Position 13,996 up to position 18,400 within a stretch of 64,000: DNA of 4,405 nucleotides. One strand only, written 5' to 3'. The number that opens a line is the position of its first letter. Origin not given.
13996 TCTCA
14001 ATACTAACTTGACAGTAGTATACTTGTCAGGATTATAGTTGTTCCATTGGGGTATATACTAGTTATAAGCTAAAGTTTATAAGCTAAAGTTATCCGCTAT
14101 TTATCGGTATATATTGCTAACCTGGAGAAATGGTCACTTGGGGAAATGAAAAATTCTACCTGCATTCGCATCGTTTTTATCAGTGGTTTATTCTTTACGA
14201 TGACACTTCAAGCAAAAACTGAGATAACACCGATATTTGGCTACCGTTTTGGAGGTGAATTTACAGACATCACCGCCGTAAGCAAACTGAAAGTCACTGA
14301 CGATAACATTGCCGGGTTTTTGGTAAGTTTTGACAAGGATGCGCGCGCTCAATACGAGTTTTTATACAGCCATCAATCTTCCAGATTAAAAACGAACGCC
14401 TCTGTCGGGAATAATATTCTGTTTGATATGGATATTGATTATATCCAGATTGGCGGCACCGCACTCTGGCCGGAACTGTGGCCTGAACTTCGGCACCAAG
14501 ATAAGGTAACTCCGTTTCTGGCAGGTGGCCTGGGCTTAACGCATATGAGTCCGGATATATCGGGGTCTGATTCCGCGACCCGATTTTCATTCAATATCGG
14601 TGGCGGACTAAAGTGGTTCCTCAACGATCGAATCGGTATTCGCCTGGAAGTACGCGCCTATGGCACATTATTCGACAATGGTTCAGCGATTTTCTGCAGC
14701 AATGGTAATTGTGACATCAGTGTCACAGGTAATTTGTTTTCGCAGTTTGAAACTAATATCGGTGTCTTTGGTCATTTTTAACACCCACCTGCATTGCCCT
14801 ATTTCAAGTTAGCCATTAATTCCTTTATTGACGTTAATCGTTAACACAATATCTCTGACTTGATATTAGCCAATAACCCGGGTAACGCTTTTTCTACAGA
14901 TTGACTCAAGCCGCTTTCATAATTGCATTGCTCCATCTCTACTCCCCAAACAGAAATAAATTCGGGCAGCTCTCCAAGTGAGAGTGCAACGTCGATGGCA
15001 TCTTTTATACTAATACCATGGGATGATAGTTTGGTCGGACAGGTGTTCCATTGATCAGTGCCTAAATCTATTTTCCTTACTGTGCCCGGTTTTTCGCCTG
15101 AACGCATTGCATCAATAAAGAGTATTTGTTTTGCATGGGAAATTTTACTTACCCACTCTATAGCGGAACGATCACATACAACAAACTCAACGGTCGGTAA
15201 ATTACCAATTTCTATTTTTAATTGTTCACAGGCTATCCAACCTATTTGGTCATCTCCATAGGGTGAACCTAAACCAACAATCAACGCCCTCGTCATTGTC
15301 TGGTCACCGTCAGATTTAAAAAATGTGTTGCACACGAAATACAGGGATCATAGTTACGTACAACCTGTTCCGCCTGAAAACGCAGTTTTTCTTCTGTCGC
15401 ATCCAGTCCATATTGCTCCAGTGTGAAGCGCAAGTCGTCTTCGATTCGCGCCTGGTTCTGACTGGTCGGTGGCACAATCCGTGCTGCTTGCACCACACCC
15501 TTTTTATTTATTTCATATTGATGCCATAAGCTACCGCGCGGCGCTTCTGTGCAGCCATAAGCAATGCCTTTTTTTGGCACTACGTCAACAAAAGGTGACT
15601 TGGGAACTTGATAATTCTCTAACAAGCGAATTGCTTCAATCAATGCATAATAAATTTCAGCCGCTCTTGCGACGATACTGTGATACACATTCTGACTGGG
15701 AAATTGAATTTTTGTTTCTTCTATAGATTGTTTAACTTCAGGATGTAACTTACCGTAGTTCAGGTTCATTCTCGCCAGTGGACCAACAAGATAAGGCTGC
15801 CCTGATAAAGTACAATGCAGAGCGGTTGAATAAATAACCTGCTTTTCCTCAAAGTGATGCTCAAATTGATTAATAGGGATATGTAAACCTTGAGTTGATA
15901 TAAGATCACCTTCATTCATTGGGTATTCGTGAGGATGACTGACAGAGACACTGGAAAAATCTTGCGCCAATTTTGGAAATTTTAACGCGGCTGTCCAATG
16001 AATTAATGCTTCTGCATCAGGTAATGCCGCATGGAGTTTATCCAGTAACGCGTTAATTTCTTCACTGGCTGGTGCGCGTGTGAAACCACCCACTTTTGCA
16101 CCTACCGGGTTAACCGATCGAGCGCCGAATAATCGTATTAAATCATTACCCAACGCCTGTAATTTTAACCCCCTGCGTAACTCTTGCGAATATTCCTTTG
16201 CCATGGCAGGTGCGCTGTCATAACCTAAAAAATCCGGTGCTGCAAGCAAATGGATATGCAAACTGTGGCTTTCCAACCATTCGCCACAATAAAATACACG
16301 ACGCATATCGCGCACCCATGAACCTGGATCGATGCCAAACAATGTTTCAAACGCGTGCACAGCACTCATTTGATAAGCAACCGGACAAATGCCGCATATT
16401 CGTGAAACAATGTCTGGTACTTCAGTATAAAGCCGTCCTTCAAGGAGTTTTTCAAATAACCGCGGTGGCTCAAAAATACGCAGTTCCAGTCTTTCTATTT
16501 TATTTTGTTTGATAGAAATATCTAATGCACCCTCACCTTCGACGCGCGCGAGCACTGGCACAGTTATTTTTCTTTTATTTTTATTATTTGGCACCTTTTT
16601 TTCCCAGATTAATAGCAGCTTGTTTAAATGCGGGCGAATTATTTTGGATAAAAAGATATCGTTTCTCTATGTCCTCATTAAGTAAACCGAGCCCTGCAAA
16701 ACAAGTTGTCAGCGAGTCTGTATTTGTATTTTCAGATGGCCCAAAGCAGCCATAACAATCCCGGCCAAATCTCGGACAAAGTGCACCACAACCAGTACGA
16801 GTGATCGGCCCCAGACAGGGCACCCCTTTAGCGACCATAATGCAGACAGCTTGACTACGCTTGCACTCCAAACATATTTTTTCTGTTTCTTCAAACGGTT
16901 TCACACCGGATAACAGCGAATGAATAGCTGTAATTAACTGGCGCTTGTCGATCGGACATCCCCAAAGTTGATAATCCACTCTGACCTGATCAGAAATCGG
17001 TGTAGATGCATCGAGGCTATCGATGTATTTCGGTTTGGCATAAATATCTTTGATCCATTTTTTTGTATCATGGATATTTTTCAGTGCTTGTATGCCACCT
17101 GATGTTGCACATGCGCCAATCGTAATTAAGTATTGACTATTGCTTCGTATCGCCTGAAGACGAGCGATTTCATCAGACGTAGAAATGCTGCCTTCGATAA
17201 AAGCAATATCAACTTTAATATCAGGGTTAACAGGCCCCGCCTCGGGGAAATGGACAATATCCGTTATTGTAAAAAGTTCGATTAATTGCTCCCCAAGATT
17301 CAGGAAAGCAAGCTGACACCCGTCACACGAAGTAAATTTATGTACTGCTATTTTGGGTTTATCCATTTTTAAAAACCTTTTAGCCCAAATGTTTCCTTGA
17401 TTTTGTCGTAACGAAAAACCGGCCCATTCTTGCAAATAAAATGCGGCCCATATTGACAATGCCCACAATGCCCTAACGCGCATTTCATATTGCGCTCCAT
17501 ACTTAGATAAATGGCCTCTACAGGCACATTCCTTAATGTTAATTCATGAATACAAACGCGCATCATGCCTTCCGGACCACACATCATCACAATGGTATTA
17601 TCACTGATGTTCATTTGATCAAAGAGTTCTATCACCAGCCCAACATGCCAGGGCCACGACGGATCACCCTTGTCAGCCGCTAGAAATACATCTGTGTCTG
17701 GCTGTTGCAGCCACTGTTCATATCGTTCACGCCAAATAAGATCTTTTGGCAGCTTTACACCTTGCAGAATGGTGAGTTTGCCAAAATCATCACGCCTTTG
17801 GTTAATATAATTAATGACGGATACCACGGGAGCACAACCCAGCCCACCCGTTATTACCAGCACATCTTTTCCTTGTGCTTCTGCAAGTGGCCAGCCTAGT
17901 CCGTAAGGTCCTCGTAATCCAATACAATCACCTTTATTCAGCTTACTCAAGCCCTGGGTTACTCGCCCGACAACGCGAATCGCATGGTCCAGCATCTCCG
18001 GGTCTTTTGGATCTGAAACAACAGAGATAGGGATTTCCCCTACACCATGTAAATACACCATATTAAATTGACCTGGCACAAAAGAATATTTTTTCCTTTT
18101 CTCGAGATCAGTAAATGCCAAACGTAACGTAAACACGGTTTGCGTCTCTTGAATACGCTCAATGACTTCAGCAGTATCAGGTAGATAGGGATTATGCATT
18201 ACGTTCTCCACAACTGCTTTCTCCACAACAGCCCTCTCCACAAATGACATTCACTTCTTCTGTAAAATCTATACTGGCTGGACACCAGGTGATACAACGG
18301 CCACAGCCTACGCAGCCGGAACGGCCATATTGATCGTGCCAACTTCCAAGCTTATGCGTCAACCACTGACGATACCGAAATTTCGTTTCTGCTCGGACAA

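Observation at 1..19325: Same-strand supercluster: group-3b [NiFe] hydrogenase, hypCABDFE, and a complete V/A-type ATPase, with only 70 nt between hypE and the first ATPase gene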

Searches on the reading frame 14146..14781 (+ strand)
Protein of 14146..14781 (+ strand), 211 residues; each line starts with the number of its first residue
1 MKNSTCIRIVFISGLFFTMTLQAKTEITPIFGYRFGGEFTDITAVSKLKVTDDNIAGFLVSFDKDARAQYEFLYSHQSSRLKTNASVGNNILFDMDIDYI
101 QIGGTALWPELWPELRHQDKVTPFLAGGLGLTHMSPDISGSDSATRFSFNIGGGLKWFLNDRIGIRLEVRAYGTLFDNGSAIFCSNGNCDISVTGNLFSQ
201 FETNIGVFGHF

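Call 4: search_protein_families(library=pfam, proteins=[window:14146-14781:+], max_evalue=0.01)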
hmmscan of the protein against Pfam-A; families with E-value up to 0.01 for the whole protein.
window:14146-14781:+ (211 aa): 2 families
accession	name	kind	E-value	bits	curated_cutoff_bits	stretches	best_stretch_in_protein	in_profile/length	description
PF13505.12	OMP_b-brl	-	4.2e-08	34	28.7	1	62-174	54-155/175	Outer membrane protein beta-barrel domain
PF09411.16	PagL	-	0.0081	16.7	23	0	118-170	56-110/136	Lipid A 3-O-deacylase (PagL)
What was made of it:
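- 14146..14781 (+): outer-membrane beta-barrel protein; the only opposite-strand gene, it separates the 3b operon from the hyp operon. Pfam OMP_b-brl (call 4).
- Checked: OMP: the only plus-strand gene is an OMP_b-brl protein at 14146-14781 (call 4).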

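Call 8: search_protein_families(library=ncbifam, proteins=[window:14146-14781:+], max_evalue=0.01)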
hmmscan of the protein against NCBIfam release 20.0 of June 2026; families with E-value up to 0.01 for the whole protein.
window:14146-14781:+ (211 aa): 3 families
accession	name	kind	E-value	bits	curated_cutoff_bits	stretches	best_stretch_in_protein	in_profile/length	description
TIGR04565.1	OMP_myx_plus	subfamily_domain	5.6e-07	29.7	60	1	121-173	84-136/161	outer membrane beta-barrel domain-containing protein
NF052316.1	T9SS_PorG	equivalog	3e-06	27.1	130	1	116-178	97-165/209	type IX secretion system protein PorG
NF045788.1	Omp38Acinit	equivalog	0.0077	15.3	500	1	117-172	125-181/354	outer membrane protein Omp38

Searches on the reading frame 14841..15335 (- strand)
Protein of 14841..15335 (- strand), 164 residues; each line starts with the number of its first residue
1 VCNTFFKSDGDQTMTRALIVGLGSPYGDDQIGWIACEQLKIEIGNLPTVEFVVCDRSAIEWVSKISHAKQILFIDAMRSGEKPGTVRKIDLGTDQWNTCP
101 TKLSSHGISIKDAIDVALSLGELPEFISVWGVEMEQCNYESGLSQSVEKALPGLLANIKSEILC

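Call 4: search_protein_families(library=pfam, proteins=[window:14841-15335:-], max_evalue=0.01)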
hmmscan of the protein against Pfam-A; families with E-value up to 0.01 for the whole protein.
window:14841-15335:- (164 aa): 1 family
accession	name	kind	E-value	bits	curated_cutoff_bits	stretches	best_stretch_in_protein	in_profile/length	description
PF01750.23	HycI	-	2.5e-10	40.8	23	1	58-158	26-127/130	Hydrogenase maturation protease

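Call 8: search_protein_families(library=ncbifam, proteins=[window:14841-15335:-], max_evalue=0.01)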
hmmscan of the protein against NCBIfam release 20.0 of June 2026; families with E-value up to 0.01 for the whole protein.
window:14841-15335:- (164 aa): 7 families
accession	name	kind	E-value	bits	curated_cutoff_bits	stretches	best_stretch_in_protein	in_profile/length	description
TIGR00072.1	hydrog_prot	superfamily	1.9e-27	96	47.45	1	18-162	1-145/145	hydrogenase maturation protease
TIGR00140.1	hupD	subfamily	1e-10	41.8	151.8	1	18-159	2-144/151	HyaD/HybD family hydrogenase maturation endopeptidase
NF045519.1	NiFeSe_H2_mat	exception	3.1e-09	36.8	190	1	17-162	3-147/152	NiFeSe hydrogenase maturation protease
NF007777.0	PRK10466.1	equivalog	5e-09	36.1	190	1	16-160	2-147/164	HyaD/HybD family hydrogenase maturation endopeptidase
TIGR00130.1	frhD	equivalog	1.5e-07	31.6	134.95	1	16-160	4-149/153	coenzyme F420-reducing hydrogenase, FrhD protein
NF007616.0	PRK10264.1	equivalog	7.1e-05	22.5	261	1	16-152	5-143/195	hydrogenase 1 maturation protease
TIGR00142.1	hycI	equivalog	0.00038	20.2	119.1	1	26-159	11-139/146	hydrogenase maturation peptidase HycI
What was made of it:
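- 14841..15335 (-): hydrogenase maturation endopeptidase. Pfam HycI; TIGR00072 at 96 bits, above its cut-off (calls 4, 8).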

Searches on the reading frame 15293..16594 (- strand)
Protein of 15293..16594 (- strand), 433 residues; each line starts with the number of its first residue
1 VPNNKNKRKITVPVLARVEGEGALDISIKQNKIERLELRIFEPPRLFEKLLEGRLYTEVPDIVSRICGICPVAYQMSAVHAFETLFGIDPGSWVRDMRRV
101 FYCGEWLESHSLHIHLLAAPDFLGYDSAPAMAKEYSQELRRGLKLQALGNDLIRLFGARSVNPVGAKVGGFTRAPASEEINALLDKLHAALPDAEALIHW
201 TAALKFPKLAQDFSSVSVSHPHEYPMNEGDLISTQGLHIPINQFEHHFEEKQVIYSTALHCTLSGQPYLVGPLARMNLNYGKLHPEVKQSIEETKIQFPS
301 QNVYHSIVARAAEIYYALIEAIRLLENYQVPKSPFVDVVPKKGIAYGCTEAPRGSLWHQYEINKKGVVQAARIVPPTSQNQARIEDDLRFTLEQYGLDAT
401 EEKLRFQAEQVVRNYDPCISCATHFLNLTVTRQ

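Call 4: search_protein_families(library=pfam, proteins=[window:15293-16594:-], max_evalue=0.01)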
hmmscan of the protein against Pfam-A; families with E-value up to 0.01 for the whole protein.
window:15293-16594:- (433 aa): 1 family
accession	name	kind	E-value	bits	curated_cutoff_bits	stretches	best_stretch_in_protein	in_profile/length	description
PF00374.24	NiFeSe_Hases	-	8.3e-26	91.4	25.8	2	251-424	317-508/508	Nickel-dependent hydrogenase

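Call 8: search_protein_families(library=ncbifam, proteins=[window:15293-16594:-], max_evalue=0.01)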
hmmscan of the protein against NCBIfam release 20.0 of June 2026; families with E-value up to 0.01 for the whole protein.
window:15293-16594:- (433 aa): 10 families
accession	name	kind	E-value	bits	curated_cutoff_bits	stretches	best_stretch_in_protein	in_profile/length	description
NF040828.1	sulfhyd_ShyA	equivalog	2e-75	254.2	700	1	12-427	5-414/415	NAD(P)-dependent hydrogenase/sulfhydrogenase 2 subunit alpha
NF040832.1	sulfhyd_HydA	equivalog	2.7e-72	244.2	880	1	10-427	5-425/426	NADPH-dependent hydrogenase/sulfhydrogenase 1 subunit alpha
NF033181.1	NiFeSe_hydrog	equivalog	3.9e-39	134.9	600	2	250-429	323-500/507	nickel-dependent hydrogenase large subunit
NF045518.1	H2_NiFeSe_large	exception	1.3e-38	133.1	780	2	249-427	292-483/485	NiFeSe hydrogenase large subunit HysA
NF041785.2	VhuA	equivalog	5.8e-35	120.6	800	2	9-190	3-191/418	F420-non-reducing hydrogenase Vhu subunit A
TIGR03295.1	frhA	equivalog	1.3e-34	119.9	392.5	1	10-426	5-397/412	coenzyme F420 hydrogenase subunit alpha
NF007550.0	PRK10170.1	equivalog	3.8e-13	48.7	1101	2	4-124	13-133/597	Ni/Fe-hydrogenase large subunit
NF007778.0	PRK10467.1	equivalog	5e-13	48.2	969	2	7-143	2-137/567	hydrogenase 2 large subunit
NF041786.2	VhuU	equivalog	6.1e-06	25.9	70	1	409-426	12-29/45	F420-non-reducing hydrogenase selenoprotein subunit VhuU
NF004739.1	PRK06075.1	equivalog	0.0024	16.7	360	1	24-102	18-96/384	NADH-quinone oxidoreductase subunit D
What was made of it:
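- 15293..16594 (-): hydA, [NiFe] large (alpha) subunit, group 3b. Best NCBIfam hits are sulfhyd_ShyA/HydA (call 8).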

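Call 42: list_cluster_members(proteins=[P0001, window:15293-16594:-, window:7997-8995:-, P0002, P0003, P0004])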
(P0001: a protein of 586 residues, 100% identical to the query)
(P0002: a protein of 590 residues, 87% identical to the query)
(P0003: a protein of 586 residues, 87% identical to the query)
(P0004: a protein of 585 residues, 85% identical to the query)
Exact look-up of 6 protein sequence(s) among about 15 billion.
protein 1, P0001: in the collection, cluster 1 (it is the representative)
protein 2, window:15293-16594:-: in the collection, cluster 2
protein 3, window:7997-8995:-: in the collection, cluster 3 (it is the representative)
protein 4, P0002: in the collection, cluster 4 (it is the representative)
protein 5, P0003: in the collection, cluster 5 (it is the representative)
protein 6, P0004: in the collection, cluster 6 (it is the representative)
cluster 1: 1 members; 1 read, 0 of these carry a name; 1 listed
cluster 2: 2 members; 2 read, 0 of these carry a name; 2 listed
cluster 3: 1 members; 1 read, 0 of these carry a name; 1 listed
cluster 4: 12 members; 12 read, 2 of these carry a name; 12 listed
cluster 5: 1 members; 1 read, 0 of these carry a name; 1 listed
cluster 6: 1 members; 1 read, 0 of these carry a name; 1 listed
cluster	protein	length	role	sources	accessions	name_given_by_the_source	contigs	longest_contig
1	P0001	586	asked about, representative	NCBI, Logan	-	-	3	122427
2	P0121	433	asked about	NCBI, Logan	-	-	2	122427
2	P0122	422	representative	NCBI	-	-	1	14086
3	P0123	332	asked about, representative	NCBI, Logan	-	-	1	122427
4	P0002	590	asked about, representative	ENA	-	-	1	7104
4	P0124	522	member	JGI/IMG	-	V/A-type H+-transporting ATPase subunit A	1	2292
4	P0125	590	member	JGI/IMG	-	V/A-type H+-transporting ATPase subunit A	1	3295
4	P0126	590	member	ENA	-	-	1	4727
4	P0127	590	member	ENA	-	-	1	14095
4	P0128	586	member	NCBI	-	-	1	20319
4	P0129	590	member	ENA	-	-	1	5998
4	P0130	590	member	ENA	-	-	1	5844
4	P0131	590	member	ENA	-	-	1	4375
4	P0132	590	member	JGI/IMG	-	-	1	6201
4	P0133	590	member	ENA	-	-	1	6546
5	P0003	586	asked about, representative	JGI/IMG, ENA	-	-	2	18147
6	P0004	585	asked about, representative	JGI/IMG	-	-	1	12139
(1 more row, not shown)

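Call 58: search_solved_structures(query=window:15293-16594:-, max_evalue=1e-10)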
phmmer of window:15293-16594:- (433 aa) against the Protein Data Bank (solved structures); distinct sequences matched with E-value up to 1e-10: 61 (the best 60 are shown).
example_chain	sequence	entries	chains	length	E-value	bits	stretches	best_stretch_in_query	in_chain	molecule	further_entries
9nez_D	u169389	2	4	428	5.1e-67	229.9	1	9-427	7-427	Sulfhydrogenase 1 subunit alpha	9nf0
5yxy_A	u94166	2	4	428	9.2e-67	229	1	9-426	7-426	Cytosolic NiFe-hydrogenase, alpha subunit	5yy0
9e15_B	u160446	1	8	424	3.1e-66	227.3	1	9-424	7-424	Sulfhydrogenase 1 subunit alpha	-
9e1j_B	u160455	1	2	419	4.2e-66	226.9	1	10-424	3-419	Sulfhydrogenase 1 subunit alpha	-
5odc_F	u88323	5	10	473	2.2e-42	148.7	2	9-186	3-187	Methyl-viologen reducing hydrogenase subunit A | Methyl-viologen reducing hydrogenase, subunit A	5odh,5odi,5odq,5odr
9sw2_F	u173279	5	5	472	2e-37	132.4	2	9-199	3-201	F420-non-reducing hydrogenase subunit A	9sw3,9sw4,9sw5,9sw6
7t2r_D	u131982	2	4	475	5.7e-36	127.6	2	10-193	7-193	NiFe hydrogenase large subunit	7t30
9sfi_g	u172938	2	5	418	3.6e-34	121.6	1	9-188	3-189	Coenzyme F420-reducing hydrogenase, alpha subunit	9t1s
5xf9_D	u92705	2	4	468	3.9e-34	121.5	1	4-187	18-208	NAD-reducing hydrogenase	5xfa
5jsu_B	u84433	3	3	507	1.4e-27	100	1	9-180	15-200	Periplasmic [NiFeSe] hydrogenase, large subunit, selenocysteine-containing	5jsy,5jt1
4kl8_L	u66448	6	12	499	8.5e-27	97.4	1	5-133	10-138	Nickel-dependent hydrogenase large subunit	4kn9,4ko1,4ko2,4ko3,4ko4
1cc1_L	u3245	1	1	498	1.9e-26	96.2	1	5-133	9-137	HYDROGENASE (LARGE SUBUNIT)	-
5jsh_B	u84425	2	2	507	4.4e-26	95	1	9-180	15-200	Periplasmic [NiFeSe] hydrogenase, large subunit, selenocysteine-containing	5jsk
6z8m_B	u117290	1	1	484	1.5e-25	93.3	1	9-180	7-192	Periplasmic [NiFeSe] hydrogenase, large subunit, selenocysteine-containing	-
6ruc_B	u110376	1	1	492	1.5e-25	93.3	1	9-180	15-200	Periplasmic [NiFeSe] hydrogenase, large subunit, selenocysteine-containing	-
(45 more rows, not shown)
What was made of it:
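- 15293..16594 (-): Top PDB matches are SHI alpha and T. kodakarensis cytosolic NiFe hydrogenase at 5e-67 (call 58).
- On Group 3b [NiFe] hydrogenase: SHI alpha and T. kodakarensis alpha at 5e-67, full length; the next family (Mvh) scores 2e-42 (call 58).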

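Call 93: find_encoding_contigs(protein=window:15293-16594:-, flank=10000, max_places=4)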
Protein window:15293-16594:- (433 aa): no gene with exactly this product is on record in the collection.
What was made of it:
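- Tried and rejected: An exact look-up of the 3b large subunit failed, probably because of the GTG start, and used the last look-up (call 93).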

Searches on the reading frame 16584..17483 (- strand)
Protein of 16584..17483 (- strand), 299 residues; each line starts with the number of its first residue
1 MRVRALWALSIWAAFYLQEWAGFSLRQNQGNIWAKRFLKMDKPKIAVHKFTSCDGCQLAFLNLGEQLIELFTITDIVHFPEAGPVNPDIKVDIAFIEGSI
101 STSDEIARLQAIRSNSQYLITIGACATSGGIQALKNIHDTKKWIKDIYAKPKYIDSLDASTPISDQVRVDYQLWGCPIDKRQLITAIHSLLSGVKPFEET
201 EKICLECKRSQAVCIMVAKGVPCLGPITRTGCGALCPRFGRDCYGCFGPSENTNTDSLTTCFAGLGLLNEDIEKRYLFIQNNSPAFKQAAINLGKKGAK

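Call 4: search_protein_families(library=pfam, proteins=[window:16584-17483:-], max_evalue=0.01)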
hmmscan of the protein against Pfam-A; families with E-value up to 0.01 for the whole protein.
window:16584-17483:- (299 aa): 1 family
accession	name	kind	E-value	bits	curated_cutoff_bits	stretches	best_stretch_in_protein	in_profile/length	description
PF01058.29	Oxidored_q6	-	8.2e-23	81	27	1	53-189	1-127/128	NADH ubiquinone oxidoreductase, 20 Kd subunit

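Call 8: search_protein_families(library=ncbifam, proteins=[window:16584-17483:-], max_evalue=0.01)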
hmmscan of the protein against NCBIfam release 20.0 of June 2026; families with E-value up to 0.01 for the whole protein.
window:16584-17483:- (299 aa): 5 families
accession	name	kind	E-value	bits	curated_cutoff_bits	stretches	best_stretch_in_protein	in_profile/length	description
NF040836.1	sulfhyd_HydD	equivalog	2.6e-52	177.6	500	1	41-284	4-249/261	NADPH-dependent hydrogenase/sulfhydrogenase 1 subunit delta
NF040831.1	sulfhyd_ShyD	equivalog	1.2e-50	172.3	460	1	44-276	2-234/240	NAD(P)-dependent hydrogenase/sulfhydrogenase 2 subunit delta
NF045875.1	F420_non_VhuG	exception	2e-29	102.7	450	2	41-211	3-184/286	F420-non-reducing hydrogenase subunit VhuG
TIGR03294.1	FrhG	equivalog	3e-11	43.5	245.5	1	43-218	2-168/228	coenzyme F420 hydrogenase subunit gamma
NF005012.1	PRK06411.1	subfamily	0.0061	16.1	116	0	92-133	75-118/166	NADH-quinone oxidoreductase subunit NuoB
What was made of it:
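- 16584..17483 (-): hydD, small (delta) subunit; the likely start is M40 at about 17366; no twin-arginine signal. Best NCBIfam hits are sulfhyd_HydD/ShyD (calls 4, 8).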

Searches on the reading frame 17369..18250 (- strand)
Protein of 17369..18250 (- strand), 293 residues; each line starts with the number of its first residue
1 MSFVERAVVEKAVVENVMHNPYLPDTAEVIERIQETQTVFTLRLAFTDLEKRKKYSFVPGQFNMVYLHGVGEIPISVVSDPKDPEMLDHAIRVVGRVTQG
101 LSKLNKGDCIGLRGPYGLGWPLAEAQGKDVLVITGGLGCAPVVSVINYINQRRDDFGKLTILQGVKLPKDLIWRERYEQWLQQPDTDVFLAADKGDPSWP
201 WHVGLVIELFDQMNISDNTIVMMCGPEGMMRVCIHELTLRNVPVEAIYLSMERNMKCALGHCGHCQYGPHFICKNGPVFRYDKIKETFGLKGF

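Call 5: search_protein_families(library=pfam, proteins=[window:17369-18250:-], max_evalue=0.01)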
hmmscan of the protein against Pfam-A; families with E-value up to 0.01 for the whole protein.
window:17369-18250:- (293 aa): 3 families
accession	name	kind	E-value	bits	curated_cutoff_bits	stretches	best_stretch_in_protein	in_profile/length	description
PF00175.26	NAD_binding_1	-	1.6e-13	51.7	22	1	133-232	2-106/109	Oxidoreductase NAD-binding domain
PF10418.14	DHODB_Fe-S_bind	-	5.7e-09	36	23.9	1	252-284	1-40/41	Iron-sulfur cluster binding domain of dihydroorotate dehydrogenase B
PF00970.30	FAD_binding_6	-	0.00071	20.3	21.1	1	31-117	6-95/99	Oxidoreductase FAD-binding domain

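Call 8: search_protein_families(library=ncbifam, proteins=[window:17369-18250:-], max_evalue=0.01)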
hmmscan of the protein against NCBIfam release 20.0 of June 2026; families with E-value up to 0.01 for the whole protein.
window:17369-18250:- (293 aa): 25 families
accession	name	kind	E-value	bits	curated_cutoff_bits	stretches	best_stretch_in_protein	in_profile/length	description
NF006220.0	PRK08345.1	subfamily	2.1e-62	211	395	1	19-289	5-292/294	cytochrome-c3 hydrogenase subunit gamma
TIGR02911.1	sulfite_red_B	equivalog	4.6e-53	180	288.6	1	21-286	2-258/261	anaerobic sulfite reductase subunit AsrB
NF040835.1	sulfhyd_HydG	equivalog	3.9e-52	177.3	650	1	17-290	10-290/292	NADPH-dependent hydrogenase/sulfhydrogenase 1 subunit gamma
NF000796.0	PRK00054.1-1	equivalog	5.7e-48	163.4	224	1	25-289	4-241/254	dihydroorotate dehydrogenase electron transfer subunit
NF040830.1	sulfhyd_ShyC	equivalog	1.2e-47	162.5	600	1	20-290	2-287/288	NAD(P)-dependent hydrogenase/sulfhydrogenase 2 subunit gamma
NF000798.0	PRK00054.1-3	equivalog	3.3e-28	99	219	1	49-283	23-241/244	dihydroorotate dehydrogenase electron transfer subunit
NF000799.0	PRK00054.1-4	equivalog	8.9e-18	64.3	314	1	73-283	53-255/258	dihydroorotate dehydrogenase electron transfer subunit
NF004862.0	PRK06222.1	subfamily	1.4e-17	64.2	220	1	57-283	28-247/281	sulfide/dihydroorotate dehydrogenase-like FAD/NAD-binding protein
NF000797.0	PRK00054.1-2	equivalog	4.8e-16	58.8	270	1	74-283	62-264/267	dihydroorotate dehydrogenase electron transfer subunit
NF045803.1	MethMoxFADbindMmoC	equivalog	5.9e-16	58.1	500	1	26-249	108-337/343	aromatic/alkene monooxygenase hydroxylase FAD-binding subunit MmoC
NF040810.1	BenC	equivalog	1.1e-14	54.4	430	1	35-246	115-324/333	benzoate 1,2-dioxygenase electron transfer component BenC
NF009414.0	PRK12778.1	equivalog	3.5e-14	52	1103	1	28-284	3-248/752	bifunctional dihydroorotate dehydrogenase B NAD binding subunit/NADPH-dependent glutamate synthase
NF004470.0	PRK05802.1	equivalog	1.6e-13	50.4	313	1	28-266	69-302/330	sulfide/dihydroorotate dehydrogenase-like FAD/NAD-binding protein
NF007964.0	PRK10684.1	equivalog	5e-13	48.7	383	1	18-248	3-233/333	NADH oxidoreductase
NF009413.0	PRK12775.1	equivalog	5e-11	41.2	1895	1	56-282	27-246/1006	putative trifunctional 2-polyprenylphenol hydroxylase/glutamate synthase subunit beta/ferritin domain-containing protein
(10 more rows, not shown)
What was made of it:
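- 17369..18250 (-): hydG, gamma subunit (FAD/NAD(P)-binding, AsrB-like); the true start is probably near 18202. NCBIfam PRK08345 and sulfhyd_HydG (calls 5, 8).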
